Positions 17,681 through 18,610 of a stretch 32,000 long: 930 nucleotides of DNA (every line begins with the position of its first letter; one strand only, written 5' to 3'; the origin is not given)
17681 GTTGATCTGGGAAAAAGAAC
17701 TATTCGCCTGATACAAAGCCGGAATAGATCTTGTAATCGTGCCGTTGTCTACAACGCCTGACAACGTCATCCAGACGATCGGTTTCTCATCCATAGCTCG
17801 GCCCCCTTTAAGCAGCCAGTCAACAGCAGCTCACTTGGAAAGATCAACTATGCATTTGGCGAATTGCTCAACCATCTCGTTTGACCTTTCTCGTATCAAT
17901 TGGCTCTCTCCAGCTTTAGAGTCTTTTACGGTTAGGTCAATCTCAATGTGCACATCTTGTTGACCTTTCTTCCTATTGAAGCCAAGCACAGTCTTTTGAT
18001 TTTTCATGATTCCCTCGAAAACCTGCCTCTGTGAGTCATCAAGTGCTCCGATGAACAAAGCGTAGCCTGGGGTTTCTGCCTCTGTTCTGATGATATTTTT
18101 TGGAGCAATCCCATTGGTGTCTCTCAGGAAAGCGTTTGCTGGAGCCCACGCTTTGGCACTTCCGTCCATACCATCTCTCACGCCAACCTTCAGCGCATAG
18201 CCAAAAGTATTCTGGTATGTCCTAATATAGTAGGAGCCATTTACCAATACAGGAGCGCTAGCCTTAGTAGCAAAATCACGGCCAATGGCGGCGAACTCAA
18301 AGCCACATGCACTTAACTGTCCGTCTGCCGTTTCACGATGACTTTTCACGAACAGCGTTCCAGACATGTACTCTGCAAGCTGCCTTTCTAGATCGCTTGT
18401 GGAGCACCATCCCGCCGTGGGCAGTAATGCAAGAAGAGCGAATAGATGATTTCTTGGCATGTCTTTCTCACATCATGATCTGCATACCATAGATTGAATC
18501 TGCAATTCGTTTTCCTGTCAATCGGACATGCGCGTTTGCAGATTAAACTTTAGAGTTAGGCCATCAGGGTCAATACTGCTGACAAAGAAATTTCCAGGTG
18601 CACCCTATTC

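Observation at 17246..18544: Two-gene module in the rexAB-equivalent slot: signal-peptide protein plus truncated ClpP-fold Ser/His protein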

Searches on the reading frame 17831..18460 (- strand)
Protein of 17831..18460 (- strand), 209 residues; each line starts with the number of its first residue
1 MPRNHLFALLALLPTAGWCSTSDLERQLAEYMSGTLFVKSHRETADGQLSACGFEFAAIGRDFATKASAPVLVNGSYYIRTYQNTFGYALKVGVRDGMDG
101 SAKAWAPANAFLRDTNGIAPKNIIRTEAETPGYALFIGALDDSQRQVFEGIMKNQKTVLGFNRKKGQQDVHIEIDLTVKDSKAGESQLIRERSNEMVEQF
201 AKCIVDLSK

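Call 3: search_protein_families(library=pfam, proteins=[window:17831-18460:-], max_evalue=1)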
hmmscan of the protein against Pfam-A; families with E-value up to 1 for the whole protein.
window:17831-18460:- (209 aa): 0 families

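Call 4: search_protein_families(library=padloc, proteins=[window:17831-18460:-], max_evalue=1)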
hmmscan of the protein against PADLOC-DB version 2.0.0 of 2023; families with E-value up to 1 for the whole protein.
window:17831-18460:- (209 aa): 0 families

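Call 5: search_protein_families(library=phrogs, proteins=[window:17831-18460:-], max_evalue=0.1)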
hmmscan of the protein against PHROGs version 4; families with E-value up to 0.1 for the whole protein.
window:17831-18460:- (209 aa): 0 families

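Call 10: search_dna_similar(query=window:17831-18460:-, collection=phages, mode=protein, max_rows=30, max_evalue=0.001)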
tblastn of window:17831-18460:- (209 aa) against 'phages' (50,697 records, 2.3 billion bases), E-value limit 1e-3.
No match.

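Call 13: find_homologous_proteins(query=window:17831-18460:-, max_evalue=0.001)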
Query window:17831-18460:- (209 aa): 17 proteins with E <= 0.001 among 391 candidates.
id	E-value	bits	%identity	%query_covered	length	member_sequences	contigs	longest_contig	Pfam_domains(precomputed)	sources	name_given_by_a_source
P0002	1.1e-132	458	99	100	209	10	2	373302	-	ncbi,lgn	-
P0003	1.3e-55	206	48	100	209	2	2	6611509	-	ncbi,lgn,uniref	ncbi:hypothetical protein [Variovorax sp. UC122_21]|uniref:hypothetical protein n=1 Tax=Variovorax s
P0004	3.8e-49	185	47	99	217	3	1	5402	-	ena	-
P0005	4.3e-49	185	46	89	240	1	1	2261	-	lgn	-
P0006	3.6e-48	182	44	98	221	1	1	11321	-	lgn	-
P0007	7.8e-46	174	46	90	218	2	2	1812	-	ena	-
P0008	8.0e-46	174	45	92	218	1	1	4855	-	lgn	-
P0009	8.2e-46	174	42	97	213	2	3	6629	-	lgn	-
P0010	1.2e-45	174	44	96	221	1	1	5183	-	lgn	-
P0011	1.9e-45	173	44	96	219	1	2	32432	-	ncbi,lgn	ncbi:MAG: hypothetical protein V4505_25375 [Pseudomonadota bacterium]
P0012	2.5e-45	173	46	96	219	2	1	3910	-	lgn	-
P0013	3.7e-45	172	48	98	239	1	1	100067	-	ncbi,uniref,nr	ncbi:hypothetical protein FN976_26185 [Caenimonas sedimenti]|uniref:Uncharacterized protein n=1 Tax=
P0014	5.7e-45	172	47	90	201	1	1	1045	-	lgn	-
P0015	1.4e-40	157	40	98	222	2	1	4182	-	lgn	-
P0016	1.6e-40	157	47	84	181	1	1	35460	-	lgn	-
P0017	2.0e-40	157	42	97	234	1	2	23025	-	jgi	jgi:hypothetical protein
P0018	3.4e-38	149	44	84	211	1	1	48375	-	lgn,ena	-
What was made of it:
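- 17831..18460 (-): p209: exported (Sec signal peptide) periplasmic protein of an uncharacterised family. C52 and C203 are invariant, as is the motif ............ 17 homologs at 40-48% identity (call 13).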

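Call 14: find_encoding_contigs(protein=P0002, flank=10000, max_places=3)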
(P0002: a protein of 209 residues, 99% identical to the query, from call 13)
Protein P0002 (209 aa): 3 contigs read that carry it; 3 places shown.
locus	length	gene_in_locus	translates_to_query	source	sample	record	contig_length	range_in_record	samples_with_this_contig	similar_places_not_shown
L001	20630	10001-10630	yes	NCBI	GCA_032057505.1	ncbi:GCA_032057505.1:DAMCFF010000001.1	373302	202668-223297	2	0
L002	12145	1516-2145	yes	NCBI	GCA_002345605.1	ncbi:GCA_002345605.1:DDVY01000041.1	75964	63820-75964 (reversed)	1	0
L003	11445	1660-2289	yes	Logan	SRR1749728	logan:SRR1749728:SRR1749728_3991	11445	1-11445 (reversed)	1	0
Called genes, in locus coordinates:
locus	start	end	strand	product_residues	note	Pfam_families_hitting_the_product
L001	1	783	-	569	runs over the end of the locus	-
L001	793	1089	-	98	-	-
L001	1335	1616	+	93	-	-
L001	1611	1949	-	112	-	-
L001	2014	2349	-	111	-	-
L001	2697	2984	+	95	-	-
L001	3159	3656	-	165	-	-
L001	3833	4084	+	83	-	-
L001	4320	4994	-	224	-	-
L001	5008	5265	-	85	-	-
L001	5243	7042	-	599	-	PF13155:Toprim_2, PF13662:Toprim_4 (faint), PF03796:DnaB_C (weak), PF13481:AAA_25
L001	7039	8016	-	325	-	-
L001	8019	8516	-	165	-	PF06892:Phage_CP76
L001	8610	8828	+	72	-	-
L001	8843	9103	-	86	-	PF15943:YdaS_toxin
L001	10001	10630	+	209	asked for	-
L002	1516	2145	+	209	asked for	-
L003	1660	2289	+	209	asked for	-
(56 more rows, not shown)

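Call 15: find_encoding_contigs(protein=P0003, flank=8000, max_places=2)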
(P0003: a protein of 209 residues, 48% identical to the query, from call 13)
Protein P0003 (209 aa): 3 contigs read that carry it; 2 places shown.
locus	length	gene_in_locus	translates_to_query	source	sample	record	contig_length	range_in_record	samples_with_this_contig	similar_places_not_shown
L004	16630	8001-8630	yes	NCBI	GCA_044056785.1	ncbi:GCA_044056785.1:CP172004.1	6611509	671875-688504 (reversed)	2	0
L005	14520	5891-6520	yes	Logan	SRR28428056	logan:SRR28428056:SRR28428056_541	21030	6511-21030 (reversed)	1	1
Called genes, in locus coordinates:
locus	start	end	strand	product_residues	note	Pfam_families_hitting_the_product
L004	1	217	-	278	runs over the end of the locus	PF20404:DUF6694 (weak)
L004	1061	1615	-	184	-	-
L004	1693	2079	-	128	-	PF03764:EFG_IV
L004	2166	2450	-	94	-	-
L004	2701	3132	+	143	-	-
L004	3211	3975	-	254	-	-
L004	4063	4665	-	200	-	-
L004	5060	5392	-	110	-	PF10765:Phage_P22_NinX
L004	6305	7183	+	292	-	-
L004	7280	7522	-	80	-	PF07825:Exc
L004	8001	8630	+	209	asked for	-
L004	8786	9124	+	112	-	-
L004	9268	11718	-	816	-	PF01464:SLT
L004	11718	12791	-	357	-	-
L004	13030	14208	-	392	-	-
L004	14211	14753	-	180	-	PF05118:Asp_Arg_Hydrox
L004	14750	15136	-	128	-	PF07883:Cupin_2 (weak)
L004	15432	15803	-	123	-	PF18563:TubC_N (weak)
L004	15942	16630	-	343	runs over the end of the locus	PF13481:AAA_25, PF03796:DnaB_C (faint)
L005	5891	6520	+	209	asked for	-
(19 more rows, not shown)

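Call 16: find_encoding_contigs(protein=P0013, flank=8000, max_places=2)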
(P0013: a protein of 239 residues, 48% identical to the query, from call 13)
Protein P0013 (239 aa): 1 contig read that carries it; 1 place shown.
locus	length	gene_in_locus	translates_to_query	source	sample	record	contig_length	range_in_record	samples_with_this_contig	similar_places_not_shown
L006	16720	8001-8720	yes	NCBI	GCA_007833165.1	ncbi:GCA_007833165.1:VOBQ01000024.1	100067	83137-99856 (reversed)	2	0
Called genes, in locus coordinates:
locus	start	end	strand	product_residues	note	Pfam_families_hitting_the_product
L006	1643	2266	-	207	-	-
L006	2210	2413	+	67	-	-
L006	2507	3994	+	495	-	PF00805:Pentapeptide (weak)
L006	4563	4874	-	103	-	-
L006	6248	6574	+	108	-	-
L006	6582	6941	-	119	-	-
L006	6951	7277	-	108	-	-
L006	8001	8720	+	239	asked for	-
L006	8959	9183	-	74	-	-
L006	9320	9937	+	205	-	-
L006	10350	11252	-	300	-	PF00126:HTH_1, PF03466:LysR_substrate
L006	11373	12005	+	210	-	PF01488:Shikimate_DH, PF03446:NAD_binding_2, PF03807:F420_oxidored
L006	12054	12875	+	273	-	PF02900:LigB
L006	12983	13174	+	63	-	-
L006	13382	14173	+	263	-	-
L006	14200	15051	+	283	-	PF05013:FGase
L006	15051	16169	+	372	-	PF01266:DAO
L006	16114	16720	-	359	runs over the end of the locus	PF01180:DHO_dh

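Call 17: find_encoding_contigs(protein=P0011, flank=8000, max_places=2)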
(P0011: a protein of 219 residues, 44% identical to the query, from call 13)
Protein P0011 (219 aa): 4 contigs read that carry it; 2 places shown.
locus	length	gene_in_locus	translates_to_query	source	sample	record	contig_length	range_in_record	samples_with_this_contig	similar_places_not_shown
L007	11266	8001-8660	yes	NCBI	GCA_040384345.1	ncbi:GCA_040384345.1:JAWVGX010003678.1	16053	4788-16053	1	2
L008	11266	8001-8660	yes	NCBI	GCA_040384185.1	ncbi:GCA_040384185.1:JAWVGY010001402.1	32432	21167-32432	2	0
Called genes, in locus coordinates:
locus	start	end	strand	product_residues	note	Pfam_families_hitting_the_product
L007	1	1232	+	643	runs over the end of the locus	PF17899:Peptidase_M61_N, PF05299:Peptidase_M61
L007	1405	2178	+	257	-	-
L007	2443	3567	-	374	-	PF10137:CAP12-PCTIR_TIR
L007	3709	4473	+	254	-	PF05168:HEPN (weak)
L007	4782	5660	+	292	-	-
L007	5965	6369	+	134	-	PF13031:DUF3892 (faint)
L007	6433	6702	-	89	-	-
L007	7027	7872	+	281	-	-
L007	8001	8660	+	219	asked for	-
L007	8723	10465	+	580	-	-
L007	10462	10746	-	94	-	-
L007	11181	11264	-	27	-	?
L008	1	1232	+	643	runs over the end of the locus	PF17899:Peptidase_M61_N, PF05299:Peptidase_M61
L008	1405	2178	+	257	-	-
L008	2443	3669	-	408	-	PF10137:CAP12-PCTIR_TIR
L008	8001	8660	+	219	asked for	-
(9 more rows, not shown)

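Call 22: find_encoding_contigs(protein=P0016, flank=6000, max_places=1)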
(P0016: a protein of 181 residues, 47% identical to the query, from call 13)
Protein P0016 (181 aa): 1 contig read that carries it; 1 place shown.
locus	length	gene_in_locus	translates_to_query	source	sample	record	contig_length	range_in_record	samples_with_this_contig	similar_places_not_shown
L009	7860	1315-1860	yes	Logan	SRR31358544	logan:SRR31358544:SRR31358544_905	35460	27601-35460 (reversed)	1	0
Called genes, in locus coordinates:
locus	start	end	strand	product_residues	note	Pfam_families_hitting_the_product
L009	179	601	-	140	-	-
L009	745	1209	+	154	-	-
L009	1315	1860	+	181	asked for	-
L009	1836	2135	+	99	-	-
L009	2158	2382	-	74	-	-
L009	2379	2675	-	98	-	-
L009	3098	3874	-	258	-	PF02586:SRAP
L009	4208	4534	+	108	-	-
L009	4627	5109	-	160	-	PF19953:EACC1 (weak)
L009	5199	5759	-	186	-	-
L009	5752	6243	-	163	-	PF05838:Glyco_hydro_108, PF09374:PG_binding_3 (weak)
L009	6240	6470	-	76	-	-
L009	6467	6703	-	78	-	-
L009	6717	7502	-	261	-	PF07484:Collar (faint)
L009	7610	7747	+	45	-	-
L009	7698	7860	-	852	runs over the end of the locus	-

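Call 23: find_encoding_contigs(protein=P0018, flank=6000, max_places=1)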
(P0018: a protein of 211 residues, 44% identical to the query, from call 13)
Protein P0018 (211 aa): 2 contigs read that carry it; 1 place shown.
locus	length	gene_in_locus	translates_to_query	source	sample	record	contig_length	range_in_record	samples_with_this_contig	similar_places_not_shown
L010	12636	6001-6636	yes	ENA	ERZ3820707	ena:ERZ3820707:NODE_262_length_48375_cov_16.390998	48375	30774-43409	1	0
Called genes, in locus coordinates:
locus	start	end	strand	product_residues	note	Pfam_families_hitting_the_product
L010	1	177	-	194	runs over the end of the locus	PF05766:NinG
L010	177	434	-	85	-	-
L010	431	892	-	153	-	-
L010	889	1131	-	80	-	-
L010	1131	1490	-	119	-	-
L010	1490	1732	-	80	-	-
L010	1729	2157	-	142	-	-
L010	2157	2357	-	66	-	-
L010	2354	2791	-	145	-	-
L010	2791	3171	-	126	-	-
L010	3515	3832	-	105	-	-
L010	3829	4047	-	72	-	PF03869:Arc (weak)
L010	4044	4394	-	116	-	-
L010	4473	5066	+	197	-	-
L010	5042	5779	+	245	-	PF13560:HTH_31 (weak), PF01381:HTH_3 (weak)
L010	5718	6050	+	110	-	-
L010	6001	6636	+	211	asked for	-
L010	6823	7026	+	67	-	-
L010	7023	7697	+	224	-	PF13472:Lipase_GDSL_2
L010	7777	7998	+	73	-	-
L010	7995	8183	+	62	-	-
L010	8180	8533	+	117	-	-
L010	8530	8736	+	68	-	-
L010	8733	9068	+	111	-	-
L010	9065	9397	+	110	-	-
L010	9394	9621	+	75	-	-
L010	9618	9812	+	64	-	-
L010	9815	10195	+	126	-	PF24240:DUF7448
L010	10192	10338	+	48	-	-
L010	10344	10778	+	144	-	-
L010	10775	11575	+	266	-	PF03837:RecT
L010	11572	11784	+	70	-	-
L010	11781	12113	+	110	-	PF27050:Phage_P22_Y8K6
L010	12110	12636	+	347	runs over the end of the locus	-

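Call 24: find_encoding_contigs(protein=P0017, flank=6000, max_places=1)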
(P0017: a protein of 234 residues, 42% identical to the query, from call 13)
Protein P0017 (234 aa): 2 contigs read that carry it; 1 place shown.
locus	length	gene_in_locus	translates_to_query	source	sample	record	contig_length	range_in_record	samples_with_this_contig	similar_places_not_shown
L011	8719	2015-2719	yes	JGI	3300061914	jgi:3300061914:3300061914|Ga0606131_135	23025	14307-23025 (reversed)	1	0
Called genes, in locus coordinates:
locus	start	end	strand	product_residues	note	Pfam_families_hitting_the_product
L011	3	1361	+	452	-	?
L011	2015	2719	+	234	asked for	-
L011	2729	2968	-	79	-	-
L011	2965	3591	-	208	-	-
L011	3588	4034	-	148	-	-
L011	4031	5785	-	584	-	PF02195:ParB_N, PF17762:HTH_ParB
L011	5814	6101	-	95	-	-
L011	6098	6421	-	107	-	-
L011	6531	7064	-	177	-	-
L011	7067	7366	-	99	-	-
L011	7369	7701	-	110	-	PF09956:Phage_cement_2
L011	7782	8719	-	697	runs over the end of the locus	PF10124:Mu-like_gpT (faint), PF25209:Phage_capsid_4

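Call 25: find_encoding_contigs(protein=P0006, flank=6000, max_places=1)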
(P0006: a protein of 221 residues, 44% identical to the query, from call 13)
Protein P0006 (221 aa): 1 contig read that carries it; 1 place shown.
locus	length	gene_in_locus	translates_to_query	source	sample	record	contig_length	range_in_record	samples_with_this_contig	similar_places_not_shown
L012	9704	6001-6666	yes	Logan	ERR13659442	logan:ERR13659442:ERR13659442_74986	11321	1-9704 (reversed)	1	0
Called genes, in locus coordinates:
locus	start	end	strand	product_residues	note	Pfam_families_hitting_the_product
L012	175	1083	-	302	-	PF13362:Toprim_3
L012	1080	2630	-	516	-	PF00270:DEAD (weak), PF04851:ResIII, PF00271:Helicase_C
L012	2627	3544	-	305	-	-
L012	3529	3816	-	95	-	-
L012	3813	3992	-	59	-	-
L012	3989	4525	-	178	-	PF06892:Phage_CP76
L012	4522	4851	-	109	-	-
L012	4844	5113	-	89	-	-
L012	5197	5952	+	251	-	PF00717:Peptidase_S24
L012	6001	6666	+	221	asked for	-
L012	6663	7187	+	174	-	PF00565:SNase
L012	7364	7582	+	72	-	-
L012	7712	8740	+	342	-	PF10546:P63C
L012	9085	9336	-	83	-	-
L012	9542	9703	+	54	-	?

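Call 33: predict_structure(alignment_id=A1)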
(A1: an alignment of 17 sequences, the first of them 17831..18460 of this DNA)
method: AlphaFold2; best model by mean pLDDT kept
length: 209 residues; sequences in the alignment: 17
mean_pLDDT: 88.5   pTM: 0.82
mean pLDDT of the five models: 88.5, 88.5, 88.3, 86.9, 86.9
residues with pLDDT >= 90: 144; 70-90: 42; 50-70: 19; < 50: 4
segments of 3 or more residues with pLDDT < 50: none
pLDDT, mean of each block of 10 residues (from residue 1): 51 52 72 93 93 97 90 97 90 92 95 92 93 96 93 97 95 97 84 96 94
secondary structure, 60 per line:
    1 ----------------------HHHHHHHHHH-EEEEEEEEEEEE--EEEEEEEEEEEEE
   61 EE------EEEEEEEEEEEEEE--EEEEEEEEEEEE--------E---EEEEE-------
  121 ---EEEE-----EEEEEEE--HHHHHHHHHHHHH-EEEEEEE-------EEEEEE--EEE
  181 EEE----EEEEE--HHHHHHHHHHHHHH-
elements in order: H23-32 E34-45 E48-62 E69-82 E85-96 E109-113 E124-127 E133-139 H142-154 E156-162 E170-175 E178-183 E188-192 H195-208
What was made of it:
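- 17831..18460 (-): AF2 model pLDDT 88.5 (call 33).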

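Call 37: fold_search(model_id=the predicted structure, library=pdb)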
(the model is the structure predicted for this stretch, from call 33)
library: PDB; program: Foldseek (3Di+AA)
matches with E <= 10: 452; with E <= 0.001: 0
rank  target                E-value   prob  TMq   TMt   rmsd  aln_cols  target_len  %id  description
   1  9yim_Y                1.7e-01  0.35  0.24  0.19  11.5       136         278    9  Capping protein bound to the barbed end of F-actin (released 2026-03-04)
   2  3lcy_A                1.9e-01  0.09  0.17  0.17  24.2       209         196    8  Titin Ig tandem domains A164-A165 (released 2011-05-25)
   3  3nje_B                2.1e-01  0.09  0.16  0.18  14.4       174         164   10  Structure of the Minor Pseudopilin XcpW from the Pseudomonas aeruginosa Type II Secretion System (released 2011-02-02)
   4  7ccc_C                2.3e-01  0.38  0.25  0.20  10.6       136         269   10  The structure of the actin filament uncapping complex mediated by twinfilin (released 2021-02-03)
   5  8q6t_I                2.5e-01  0.08  0.15  0.04  21.9       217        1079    7  Helical reconstruction of the relaxed thick filament from FIB milled left ventricular mouse myofibrils (released 2023-11-01)
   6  7ds6_A                2.7e-01  0.33  0.23  0.18  13.8       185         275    8  Crystal structure of actin capping protein in complex with twinflin-1/CD2AP CPI chimera peptide (TWN-CDC) (released 2021-03-03)
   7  4h14_A                2.7e-01  0.11  0.21  0.16  14.3       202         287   13  Crystal Structure of Bovine Coronavirus Spike Protein Lectin Domain (released 2012-10-31)
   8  8f8q_G                2.8e-01  0.30  0.22  0.17  14.3       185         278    9  Cryo-EM structure of the CapZ-capped barbed end of F-actin (released 2023-06-07)
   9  8p94_U                3.0e-01  0.20  0.22  0.18  10.8       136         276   10  Cryo-EM structure of cortactin stabilized Arp2/3-complex nucleated actin branches (released 2024-01-03)
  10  1izn_C                3.3e-01  0.33  0.24  0.20  10.6       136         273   10  Crystal Structure of Actin Filament Capping Protein CapZ (released 2003-04-08)
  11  4bd4_D                3.5e-01  0.21  0.22  0.34   7.5       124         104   10  Monomeric Human Cu,Zn Superoxide dismutase, loops IV and VII deleted, apo form, mutant H43F (released 2013-02-27)
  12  9y9m_Y                3.7e-01  0.41  0.26  0.21  10.7       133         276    9  Capping protein bound to the barbed end of cofilactin (released 2026-03-04)
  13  6zui                  3.7e-01  0.06  0.19  0.13  19.8       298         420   10  Crystal structure of the Cys-Ser mutant of the cpYFP-based biosensor for hypochlorous acid (released 2021-06-30)
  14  3lcy_C                3.9e-01  0.07  0.17  0.18  22.4       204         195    8  Titin Ig tandem domains A164-A165 (released 2011-05-25)
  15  3lk4_1                4.1e-01  0.28  0.22  0.18  12.5       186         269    8  Crystal structure of CapZ bound to the uncapping motif from CD2AP (released 2010-04-07)
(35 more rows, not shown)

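Call 55: search_solved_structures(query=A1, max_evalue=10)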
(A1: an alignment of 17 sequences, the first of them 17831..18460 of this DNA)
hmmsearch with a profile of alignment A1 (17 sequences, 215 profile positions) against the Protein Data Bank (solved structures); distinct sequences matched with E-value up to 10: 1.
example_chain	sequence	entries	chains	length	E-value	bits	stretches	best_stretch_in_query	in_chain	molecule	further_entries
2c0n_A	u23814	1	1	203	0.57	12.7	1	42-66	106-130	A197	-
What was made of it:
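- Tried and rejected: The p209 family profile against PDB sequences gave nothing (call 55).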

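Call 56: search_protein_families(library=ncbifam, proteins=[window:17831-18460:-], max_evalue=0.1)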
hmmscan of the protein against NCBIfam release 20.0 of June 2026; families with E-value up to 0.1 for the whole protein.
window:17831-18460:- (209 aa): 0 families

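Call 63: fold_search(model_id=the predicted structure, library=viral)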
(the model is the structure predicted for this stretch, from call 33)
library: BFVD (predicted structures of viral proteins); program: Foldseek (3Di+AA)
matches with E <= 10: 572; with E <= 0.001: 0
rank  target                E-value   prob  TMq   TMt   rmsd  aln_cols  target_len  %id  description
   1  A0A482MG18            3.1e-02  0.87  0.32  0.38   9.5       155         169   10  Uncharacterized protein [Serratia phage MTx]
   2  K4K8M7                3.8e-02  0.80  0.33  0.33  15.8       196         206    8  Uncharacterized protein [Abalone herpesvirus (isolate Abalone/Australia/Victoria/2009)]
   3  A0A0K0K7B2            4.0e-02  0.21  0.17  0.05  20.5       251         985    8  Envelope glycoprotein J [Infectious laryngotracheitis virus]
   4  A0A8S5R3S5            7.8e-02  0.04  0.11  0.07  24.2       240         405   13  Minor structural protein (Fragment) [Herelleviridae sp. ct7xn19]
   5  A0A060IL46            8.7e-02  0.38  0.24  0.15  16.1       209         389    7  ORF27R [Cyprinid herpesvirus 3]
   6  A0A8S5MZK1            1.3e-01  0.06  0.14  0.12  28.8       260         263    9  Uncharacterized protein [Siphoviridae sp. ctoMB99]
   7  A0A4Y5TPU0            1.6e-01  0.18  0.24  0.14  14.3       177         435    8  (no name in the UniProt tables at hand)
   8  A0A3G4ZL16            1.8e-01  0.06  0.14  0.10  20.5       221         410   11  Uncharacterized protein [Terrestrivirus sp.]
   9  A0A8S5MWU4            2.3e-01  0.15  0.26  0.24  16.8       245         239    8  Uncharacterized protein [Myoviridae sp. ct3wi9]
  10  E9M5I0                2.5e-01  0.16  0.21  0.26  15.3       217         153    8  Ig-like domain-containing protein [Cricetid gammaherpesvirus 2]
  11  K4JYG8                2.5e-01  0.06  0.16  0.05  18.4       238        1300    8  Uncharacterized protein [Abalone herpesvirus (isolate Abalone/Australia/Victoria/2009)]
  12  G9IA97                2.9e-01  0.11  0.22  0.07  22.9       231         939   11  (no name in the UniProt tables at hand)
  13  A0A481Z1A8            3.1e-01  0.38  0.32  0.37  11.7       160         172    9  CHRD chordin domain protein [Pithovirus LCPAC001]
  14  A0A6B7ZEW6            3.1e-01  0.04  0.13  0.12  19.5       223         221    8  Uncharacterized protein [Klebsiella phage N1M2]
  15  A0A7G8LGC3            3.2e-01  0.10  0.22  0.24  19.7       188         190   12  Uncharacterized protein [Gordonia phage Ohgeesy]
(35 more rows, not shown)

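Call 70: find_related_loci(query=A1, collection=viral_contigs, flank=5000)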
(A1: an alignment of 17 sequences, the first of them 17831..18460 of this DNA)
Query A1 (209 aa) in viral_contigs; peptide patterns used: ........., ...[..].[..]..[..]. (x = any residue, [..] = any of these).
64 stretches matched a pattern; 2 encode a relative of the query (tblastn E <= 1e-3); 2 distinct loci.
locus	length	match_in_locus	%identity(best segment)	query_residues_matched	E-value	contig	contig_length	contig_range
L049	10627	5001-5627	99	1-209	8e-144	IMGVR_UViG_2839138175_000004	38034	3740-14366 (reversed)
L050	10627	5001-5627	99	1-209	2e-143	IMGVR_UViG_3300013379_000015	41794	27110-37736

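Call 71: find_related_loci(query=A1, collection=metagenome_contigs, flank=5000)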
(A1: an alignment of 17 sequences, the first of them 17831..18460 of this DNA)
Query A1 (209 aa) in metagenome_contigs; peptide patterns used: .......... (x = any residue, [..] = any of these).
26 stretches matched a pattern; 11 encode a relative of the query (tblastn E <= 1e-3); 11 distinct loci.
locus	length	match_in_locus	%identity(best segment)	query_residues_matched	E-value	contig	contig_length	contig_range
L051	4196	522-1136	48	6-209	5e-57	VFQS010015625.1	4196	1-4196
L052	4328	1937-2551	48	6-209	9e-57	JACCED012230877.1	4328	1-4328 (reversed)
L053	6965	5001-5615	48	6-209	2e-56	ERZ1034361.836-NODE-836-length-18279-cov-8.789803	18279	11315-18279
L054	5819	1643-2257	49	6-209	2e-56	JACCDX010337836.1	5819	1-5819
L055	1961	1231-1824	48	7-203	3e-57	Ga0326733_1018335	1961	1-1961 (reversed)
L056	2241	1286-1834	47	25-209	6e-56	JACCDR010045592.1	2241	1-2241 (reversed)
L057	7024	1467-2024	45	25-209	2e-54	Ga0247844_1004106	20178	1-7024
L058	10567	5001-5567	47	20-204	6e-54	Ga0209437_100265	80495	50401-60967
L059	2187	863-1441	45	9-204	3e-49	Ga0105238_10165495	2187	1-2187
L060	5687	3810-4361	42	27-209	1e-44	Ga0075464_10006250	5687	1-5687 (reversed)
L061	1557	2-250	49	128-209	2e-20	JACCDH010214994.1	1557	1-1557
